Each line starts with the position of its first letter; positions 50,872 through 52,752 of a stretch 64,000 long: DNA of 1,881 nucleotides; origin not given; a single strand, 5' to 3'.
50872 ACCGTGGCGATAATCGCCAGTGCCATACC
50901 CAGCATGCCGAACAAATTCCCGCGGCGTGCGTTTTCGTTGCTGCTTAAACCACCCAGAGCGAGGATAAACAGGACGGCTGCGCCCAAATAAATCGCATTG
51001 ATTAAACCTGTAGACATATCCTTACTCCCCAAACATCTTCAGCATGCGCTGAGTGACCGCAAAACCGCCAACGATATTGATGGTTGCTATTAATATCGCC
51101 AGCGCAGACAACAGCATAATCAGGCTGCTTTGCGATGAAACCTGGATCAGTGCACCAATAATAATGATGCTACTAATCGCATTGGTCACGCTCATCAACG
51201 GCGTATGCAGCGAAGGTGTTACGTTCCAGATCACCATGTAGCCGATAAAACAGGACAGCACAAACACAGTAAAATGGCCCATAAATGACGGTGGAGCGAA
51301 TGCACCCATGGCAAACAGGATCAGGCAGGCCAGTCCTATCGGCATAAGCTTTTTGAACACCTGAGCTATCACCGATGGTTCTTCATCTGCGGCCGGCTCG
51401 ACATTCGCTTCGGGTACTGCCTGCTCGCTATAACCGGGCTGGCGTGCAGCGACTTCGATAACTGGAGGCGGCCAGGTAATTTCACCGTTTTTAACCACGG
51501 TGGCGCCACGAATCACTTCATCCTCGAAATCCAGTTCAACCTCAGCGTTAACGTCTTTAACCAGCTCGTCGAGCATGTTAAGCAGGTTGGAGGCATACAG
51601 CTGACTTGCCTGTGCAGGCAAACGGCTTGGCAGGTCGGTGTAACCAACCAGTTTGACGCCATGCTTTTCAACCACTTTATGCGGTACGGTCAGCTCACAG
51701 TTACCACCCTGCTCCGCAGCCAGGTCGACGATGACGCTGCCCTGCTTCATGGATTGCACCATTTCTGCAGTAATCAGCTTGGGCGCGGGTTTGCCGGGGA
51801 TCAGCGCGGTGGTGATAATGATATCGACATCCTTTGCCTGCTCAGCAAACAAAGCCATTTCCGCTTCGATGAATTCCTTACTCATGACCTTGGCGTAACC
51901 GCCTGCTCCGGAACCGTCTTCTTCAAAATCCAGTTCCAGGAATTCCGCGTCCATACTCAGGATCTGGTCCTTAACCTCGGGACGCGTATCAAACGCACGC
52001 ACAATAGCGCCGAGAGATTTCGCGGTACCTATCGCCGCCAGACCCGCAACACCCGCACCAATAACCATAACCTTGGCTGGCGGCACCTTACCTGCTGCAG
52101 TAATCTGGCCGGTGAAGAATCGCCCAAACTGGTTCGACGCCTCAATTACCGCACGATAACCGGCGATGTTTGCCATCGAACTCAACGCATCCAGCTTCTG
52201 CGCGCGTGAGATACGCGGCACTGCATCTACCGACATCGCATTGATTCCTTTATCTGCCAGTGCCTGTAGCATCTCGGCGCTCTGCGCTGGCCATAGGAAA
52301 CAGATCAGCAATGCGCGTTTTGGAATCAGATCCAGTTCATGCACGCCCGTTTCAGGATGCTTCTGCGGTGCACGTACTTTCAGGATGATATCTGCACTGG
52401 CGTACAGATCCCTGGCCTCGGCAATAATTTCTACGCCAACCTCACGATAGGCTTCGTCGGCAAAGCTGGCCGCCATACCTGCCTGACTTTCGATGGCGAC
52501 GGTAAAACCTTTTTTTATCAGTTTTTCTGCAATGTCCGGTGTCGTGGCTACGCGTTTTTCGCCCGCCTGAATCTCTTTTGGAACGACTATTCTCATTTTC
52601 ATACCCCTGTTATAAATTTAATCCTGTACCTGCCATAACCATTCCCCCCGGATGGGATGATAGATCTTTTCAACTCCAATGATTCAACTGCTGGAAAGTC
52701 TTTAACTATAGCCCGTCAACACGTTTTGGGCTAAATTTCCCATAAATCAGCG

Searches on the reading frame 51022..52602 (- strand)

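Call 38: search_protein_families(library=ncbifam, proteins=[window:51022-52602:-], max_evalue=1e-10)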
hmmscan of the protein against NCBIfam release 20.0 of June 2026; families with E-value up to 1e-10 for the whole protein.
window:51022-52602:- (526 aa): 3 families
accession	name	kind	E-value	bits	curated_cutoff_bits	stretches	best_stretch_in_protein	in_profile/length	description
NF006942.0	PRK09424.1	equivalog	5.8e-241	800.6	383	1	3-524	1-507/510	Re/Si-specific NAD(P)(+) transhydrogenase subunit alpha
TIGR00561.1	pntA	equivalog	3e-228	758.6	444.4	1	4-524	1-508/511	Re/Si-specific NAD(P)(+) transhydrogenase subunit alpha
TIGR00518.1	alaDH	equivalog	3e-44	151.5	391.85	1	3-342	1-318/370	alanine dehydrogenase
